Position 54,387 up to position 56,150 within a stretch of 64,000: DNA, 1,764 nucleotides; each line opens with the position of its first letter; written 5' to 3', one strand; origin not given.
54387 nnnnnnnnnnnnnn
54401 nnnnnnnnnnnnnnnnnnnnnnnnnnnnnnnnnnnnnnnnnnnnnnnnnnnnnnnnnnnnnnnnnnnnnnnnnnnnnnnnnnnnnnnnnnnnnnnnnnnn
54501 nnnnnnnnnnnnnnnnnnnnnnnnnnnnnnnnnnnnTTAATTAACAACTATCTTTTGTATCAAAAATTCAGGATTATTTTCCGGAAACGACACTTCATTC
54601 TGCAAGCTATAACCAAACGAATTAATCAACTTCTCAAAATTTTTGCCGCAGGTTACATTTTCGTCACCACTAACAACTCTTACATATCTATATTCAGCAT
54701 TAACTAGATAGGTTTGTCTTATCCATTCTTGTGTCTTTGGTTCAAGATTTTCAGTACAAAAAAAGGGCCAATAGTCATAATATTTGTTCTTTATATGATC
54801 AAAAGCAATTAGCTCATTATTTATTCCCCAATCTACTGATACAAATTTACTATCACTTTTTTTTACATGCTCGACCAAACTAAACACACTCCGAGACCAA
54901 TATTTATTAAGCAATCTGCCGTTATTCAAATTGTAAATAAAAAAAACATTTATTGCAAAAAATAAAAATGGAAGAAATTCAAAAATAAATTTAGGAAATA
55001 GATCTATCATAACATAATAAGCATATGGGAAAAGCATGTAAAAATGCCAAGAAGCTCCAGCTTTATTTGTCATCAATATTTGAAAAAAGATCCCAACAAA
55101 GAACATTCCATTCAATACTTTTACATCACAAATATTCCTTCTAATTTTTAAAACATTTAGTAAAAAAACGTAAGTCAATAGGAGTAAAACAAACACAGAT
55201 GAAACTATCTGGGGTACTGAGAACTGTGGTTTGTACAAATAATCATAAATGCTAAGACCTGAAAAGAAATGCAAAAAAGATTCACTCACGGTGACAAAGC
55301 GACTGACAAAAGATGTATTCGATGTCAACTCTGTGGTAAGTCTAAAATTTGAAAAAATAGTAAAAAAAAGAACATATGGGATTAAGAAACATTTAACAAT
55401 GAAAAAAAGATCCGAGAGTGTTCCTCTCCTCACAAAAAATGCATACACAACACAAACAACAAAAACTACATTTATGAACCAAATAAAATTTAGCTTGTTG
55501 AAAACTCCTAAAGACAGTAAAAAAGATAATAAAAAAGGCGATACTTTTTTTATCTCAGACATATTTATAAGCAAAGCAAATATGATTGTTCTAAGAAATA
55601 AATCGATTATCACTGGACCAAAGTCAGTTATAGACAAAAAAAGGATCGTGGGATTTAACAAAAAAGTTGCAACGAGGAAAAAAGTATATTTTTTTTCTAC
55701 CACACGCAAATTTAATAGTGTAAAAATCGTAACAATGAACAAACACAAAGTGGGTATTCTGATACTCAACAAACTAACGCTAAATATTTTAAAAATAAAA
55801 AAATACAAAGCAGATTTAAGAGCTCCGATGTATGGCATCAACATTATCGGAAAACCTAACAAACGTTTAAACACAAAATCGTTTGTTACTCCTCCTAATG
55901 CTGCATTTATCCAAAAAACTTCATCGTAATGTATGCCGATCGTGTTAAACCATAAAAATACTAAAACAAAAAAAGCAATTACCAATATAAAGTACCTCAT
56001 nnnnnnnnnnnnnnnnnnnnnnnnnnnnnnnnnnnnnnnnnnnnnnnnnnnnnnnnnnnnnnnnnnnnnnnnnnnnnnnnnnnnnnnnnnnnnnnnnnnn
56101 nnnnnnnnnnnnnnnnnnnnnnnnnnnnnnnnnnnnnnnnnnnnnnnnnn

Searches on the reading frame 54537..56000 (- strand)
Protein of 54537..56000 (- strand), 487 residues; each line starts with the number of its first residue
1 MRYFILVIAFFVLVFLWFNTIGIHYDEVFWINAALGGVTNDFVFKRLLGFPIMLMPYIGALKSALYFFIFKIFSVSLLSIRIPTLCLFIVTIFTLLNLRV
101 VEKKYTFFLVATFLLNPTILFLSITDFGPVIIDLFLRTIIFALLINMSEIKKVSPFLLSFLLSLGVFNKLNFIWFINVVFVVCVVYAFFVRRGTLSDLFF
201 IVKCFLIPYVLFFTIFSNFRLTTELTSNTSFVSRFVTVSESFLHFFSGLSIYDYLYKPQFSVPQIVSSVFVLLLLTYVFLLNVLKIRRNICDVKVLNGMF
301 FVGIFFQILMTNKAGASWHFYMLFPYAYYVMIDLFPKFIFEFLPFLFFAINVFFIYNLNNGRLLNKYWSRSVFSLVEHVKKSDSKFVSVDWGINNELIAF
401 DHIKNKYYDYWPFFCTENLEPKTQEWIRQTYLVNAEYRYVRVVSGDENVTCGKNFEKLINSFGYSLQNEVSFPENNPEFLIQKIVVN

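Call 4: search_protein_families(library=pfam, proteins=[window:54537-56000:-], max_evalue=0.01)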
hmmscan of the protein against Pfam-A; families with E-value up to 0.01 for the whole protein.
window:54537-56000:- (487 aa): 0 families

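Call 9: search_protein_families(library=ncbifam, proteins=[window:54537-56000:-], max_evalue=0.01)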
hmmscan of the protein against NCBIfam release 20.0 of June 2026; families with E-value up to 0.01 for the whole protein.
window:54537-56000:- (487 aa): 0 families

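Call 19: find_homologous_proteins(query=window:54537-56000:-, max_evalue=0.001)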
Query window:54537-56000:- (487 aa): 24 proteins with E <= 0.001 among 8000 candidates.
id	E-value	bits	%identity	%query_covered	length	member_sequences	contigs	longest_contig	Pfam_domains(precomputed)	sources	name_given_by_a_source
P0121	2.7e-114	401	42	99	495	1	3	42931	-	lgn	-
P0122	3.1e-37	147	27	98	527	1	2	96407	PF13231.13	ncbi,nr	ncbi:MAG TPA: glycosyltransferase family 39 protein [Candidatus Saccharimonadales bacterium]|nr:glyc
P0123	6.9e-36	143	28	97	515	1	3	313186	-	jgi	jgi:hypothetical protein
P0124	2.6e-33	134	29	83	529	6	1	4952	-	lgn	-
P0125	6.1e-33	133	31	89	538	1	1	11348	-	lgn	-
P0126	3.9e-32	130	27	85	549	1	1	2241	PF13231.13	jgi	jgi:4-amino-4-deoxy-L-arabinose transferase-like glycosyltransferase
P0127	5.1e-32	130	27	93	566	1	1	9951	-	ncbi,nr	ncbi:MAG: hypothetical protein F6K42_07115 [Leptolyngbya sp. SIO1D8]|nr:hypothetical protein [Leptol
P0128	1.4e-29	122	24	91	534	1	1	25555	PF13231.13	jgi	jgi:hypothetical protein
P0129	2.4e-29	121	25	93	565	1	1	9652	PF13231.13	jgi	jgi:4-amino-4-deoxy-L-arabinose transferase-like glycosyltransferase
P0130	2.6e-29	121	30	84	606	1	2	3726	PF13231.13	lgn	-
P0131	5.7e-29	120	27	83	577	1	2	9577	PF13231.13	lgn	-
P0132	1.2e-27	115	30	80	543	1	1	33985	PF13231.13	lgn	-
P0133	1.9e-26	111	37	32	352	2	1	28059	PF13231.13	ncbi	ncbi:MAG TPA: glycosyltransferase family 39 protein, partial [Candidatus Saccharimonadales bacterium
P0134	1.6e-23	102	37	34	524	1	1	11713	PF13231.13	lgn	-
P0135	2.1e-22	98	26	95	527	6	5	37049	PF13231.13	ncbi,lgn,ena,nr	ncbi:MAG TPA: glycosyltransferase family 39 protein [Solirubrobacteraceae bacterium]|nr:glycosyltran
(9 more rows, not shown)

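Call 25: search_solved_structures(query=A1, max_evalue=1)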
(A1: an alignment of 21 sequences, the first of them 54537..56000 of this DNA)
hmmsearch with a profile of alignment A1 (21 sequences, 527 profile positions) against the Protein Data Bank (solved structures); distinct sequences matched with E-value up to 1: 4.
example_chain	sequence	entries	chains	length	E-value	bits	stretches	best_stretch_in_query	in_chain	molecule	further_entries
8qai_A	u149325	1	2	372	0.074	15.3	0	217-297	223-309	sc-CC-7-LI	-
6lyd_A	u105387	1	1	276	0.51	12.5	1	367-434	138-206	Probable uracil-DNA glycosylase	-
6lye_A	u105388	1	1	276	0.51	12.5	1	367-434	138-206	Probable uracil-DNA glycosylase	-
5x55_A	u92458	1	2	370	0.85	11.8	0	368-434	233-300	Probable uracil-DNA glycosylase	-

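Call 32: predict_structure(alignment_id=A1)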
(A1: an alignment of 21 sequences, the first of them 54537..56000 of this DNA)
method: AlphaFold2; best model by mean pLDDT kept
length: 487 residues; sequences in the alignment: 21
mean_pLDDT: 86.2   pTM: 0.88
mean pLDDT of the five models: 86.2, 84.6, 84.1, 82.0, 81.6
residues with pLDDT >= 90: 221; 70-90: 226; 50-70: 37; < 50: 3
segments of 3 or more residues with pLDDT < 50: none
pLDDT, mean of each block of 10 residues (from residue 1): 85 85 83 74 73 78 90 91 91 86 87 92 83 94 76 86 92 95 91 87 96 82 60 92 92 71 88 96 91 93 96 87 94 91 93 87 76 92 89 86 85 79 86 81 65 88 92 89 90
secondary structure, 60 per line:
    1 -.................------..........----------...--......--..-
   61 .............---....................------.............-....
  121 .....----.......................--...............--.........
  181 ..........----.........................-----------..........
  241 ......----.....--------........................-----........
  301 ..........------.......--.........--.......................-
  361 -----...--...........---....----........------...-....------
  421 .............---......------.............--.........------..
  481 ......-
elements in order: H2-18 H25-34 E45-47 E50-55 H61-73 H77-96 H103-115 H117-125 H130-152 H155-168 H172-190 H195-219 H231-246 H251-255 H264-287 H293-310 H317-323 H326-334 H337-359 H371-381 E385-388 H393-400 E407-409 H411-414 H421-433 E437-442 H449-461 E464-472 E479-486

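Call 37: fold_search(model_id=the predicted structure, library=pdb)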
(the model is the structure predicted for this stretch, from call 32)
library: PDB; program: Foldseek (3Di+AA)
matches with E <= 10: 183; with E <= 0.001: 3
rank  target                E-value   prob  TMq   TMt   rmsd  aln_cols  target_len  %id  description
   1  3rce_A                3.3e-04  1.00  0.48  0.36  13.0       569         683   12  Bacterial oligosaccharyltransferase PglB (released 2011-06-15)
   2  8pn9_A                3.8e-04  1.00  0.48  0.38  11.1       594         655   11  Structure of human oligosaccharyltransferase OST-A complex bound to NGI-1 (released 2024-05-08)
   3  6s7t_A                6.8e-04  1.00  0.51  0.39  12.7       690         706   12  Cryo-EM structure of human oligosaccharyltransferase complex OST-B (released 2019-12-18)
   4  5ezm                  1.3e-03  1.00  0.56  0.52   8.6       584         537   10  Crystal Structure of ArnT from Cupriavidus metallidurans in the apo state (released 2016-02-17)
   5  8b6l_I                2.0e-03  1.00  0.48  0.36  15.2       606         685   10  Subtomogram average of the human Sec61-TRAP-OSTA-translocon (released 2022-12-07)
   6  7zlh_A                2.8e-03  1.00  0.51  0.41   9.9       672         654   11  Cryo-EM structure of C-mannosyltransferase CeDPY19, in apo state, bound to CMT2-Fab and anti-Fab nanobody (released 2023-01-11)
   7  7zlg_A                3.5e-03  1.00  0.48  0.38  10.1       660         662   12  Cryo-EM structure of C-mannosyltransferase CeDPY19, in complex with acceptor peptide and bound to CMT2-Fab and anti-Fa (released 2023-01-11)
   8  6gxc_A                3.6e-03  1.00  0.49  0.36  13.0       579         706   12  Bacterial oligosaccharyltransferase PglB in complex with an inhibitory peptide and a reactive lipid-linked oligosaccha (released 2018-11-14)
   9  5ogl_A                3.8e-03  1.00  0.48  0.36  13.0       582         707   11  Structure of bacterial oligosaccharyltransferase PglB in complex with an acceptor peptide and an lipid-linked oligosac (released 2017-10-25)
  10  7zli_A                4.5e-03  1.00  0.40  0.32  10.4       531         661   11  Cryo-EM structure of C-mannosyltransferase CeDPY19, in complex with Dol25-P-Man and bound to CMT2-Fab and anti-Fab nan (released 2023-01-11)
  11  9n9j_I                6.4e-03  1.00  0.52  0.39  11.1       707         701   10  Structure of a GRP94 folding intermediate engaged with a CCDC134- and FKBP11-bound secretory translocon (released 2025-11-19)
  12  6ftg_5                6.4e-03  1.00  0.46  0.37  15.3       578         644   11  Subtomogram average of OST-containing ribosome-translocon complexes from canine rough microsomal membranes (released 2018-03-21)
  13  6c26_A                6.7e-03  1.00  0.48  0.39  13.8       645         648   10  The Cryo-EM structure of a eukaryotic oligosaccharyl transferase complex (released 2018-01-31)
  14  8agc_A                8.8e-03  1.00  0.48  0.35  14.0       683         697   11  Structure of yeast oligosaccharylransferase complex with lipid-linked oligosaccharide and non-acceptor peptide bound (released 2022-12-07)
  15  6wby                  2.6e-02  0.99  0.44  0.21  11.6       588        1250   10  Single-Particle Cryo-EM Structure of Arabinofuranosyltransferase AftD from Mycobacteria, Mutant R1389S Class 2 (released 2020-05-13)
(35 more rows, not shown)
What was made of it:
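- The Foldseek best hit for Cg is PglB/STT3, which use PP-linked donors (call 37).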
